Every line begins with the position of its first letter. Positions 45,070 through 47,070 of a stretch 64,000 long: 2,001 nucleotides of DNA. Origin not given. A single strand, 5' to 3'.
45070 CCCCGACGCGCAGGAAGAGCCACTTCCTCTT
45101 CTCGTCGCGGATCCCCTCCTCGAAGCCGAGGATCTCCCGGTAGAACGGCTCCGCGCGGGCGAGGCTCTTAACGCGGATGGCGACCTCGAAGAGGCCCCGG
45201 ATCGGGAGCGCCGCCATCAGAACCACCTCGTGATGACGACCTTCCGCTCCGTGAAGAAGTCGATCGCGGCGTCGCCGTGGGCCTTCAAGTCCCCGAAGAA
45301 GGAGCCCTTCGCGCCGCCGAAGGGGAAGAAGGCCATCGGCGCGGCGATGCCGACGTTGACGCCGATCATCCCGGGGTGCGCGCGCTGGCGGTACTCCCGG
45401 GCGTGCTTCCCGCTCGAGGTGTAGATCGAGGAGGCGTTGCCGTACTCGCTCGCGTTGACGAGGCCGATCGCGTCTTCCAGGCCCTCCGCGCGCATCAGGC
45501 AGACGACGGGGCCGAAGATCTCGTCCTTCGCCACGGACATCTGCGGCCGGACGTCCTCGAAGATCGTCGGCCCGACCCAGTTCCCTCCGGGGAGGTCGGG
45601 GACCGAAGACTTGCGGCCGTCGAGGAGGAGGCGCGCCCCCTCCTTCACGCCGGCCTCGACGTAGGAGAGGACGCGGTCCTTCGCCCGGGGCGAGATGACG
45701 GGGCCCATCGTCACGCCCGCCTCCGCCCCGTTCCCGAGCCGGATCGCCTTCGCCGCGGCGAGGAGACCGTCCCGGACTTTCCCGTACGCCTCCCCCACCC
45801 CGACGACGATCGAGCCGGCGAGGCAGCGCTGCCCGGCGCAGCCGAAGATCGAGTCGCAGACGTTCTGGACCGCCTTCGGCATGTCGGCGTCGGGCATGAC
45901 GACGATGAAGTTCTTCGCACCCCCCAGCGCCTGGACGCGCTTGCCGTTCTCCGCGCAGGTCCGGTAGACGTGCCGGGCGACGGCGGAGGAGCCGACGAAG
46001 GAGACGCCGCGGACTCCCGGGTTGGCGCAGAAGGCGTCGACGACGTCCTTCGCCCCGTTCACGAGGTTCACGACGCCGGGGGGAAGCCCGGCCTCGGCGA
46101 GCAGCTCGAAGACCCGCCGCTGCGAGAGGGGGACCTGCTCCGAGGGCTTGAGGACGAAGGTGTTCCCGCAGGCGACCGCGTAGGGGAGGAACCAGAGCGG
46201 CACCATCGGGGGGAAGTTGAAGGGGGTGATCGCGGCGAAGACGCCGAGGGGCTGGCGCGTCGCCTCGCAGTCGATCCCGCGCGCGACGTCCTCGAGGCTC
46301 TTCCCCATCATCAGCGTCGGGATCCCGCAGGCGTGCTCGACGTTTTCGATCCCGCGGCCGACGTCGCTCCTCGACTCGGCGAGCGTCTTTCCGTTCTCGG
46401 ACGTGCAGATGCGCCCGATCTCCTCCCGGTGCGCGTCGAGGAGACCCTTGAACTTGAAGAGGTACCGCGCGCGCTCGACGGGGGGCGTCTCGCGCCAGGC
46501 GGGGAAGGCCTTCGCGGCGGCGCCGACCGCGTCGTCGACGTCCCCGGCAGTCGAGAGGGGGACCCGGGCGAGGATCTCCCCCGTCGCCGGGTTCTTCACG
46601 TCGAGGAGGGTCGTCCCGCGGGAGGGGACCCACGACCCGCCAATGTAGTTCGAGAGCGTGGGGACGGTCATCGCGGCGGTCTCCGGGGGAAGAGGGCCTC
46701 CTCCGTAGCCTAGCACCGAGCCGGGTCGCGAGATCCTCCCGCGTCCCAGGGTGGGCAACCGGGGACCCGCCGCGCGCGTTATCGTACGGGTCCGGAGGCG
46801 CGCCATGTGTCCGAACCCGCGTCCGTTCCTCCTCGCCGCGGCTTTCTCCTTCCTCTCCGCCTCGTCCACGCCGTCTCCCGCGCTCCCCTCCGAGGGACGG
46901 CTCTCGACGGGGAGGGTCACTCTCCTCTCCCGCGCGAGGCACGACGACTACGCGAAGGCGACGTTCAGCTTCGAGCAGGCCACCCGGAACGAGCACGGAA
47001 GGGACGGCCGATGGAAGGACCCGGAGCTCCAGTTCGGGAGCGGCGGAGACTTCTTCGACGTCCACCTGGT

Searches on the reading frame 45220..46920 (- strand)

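Call 65: search_protein_families(library=pfam, proteins=[window:45220-46920:-], max_evalue=0.00001)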
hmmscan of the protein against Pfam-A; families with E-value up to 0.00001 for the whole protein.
window:45220-46920:- (567 aa): 1 family
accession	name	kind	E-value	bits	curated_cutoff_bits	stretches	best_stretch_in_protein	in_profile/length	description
PF00171.27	Aldedh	-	3.6e-142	474.6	23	1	97-562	1-461/461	Aldehyde dehydrogenase family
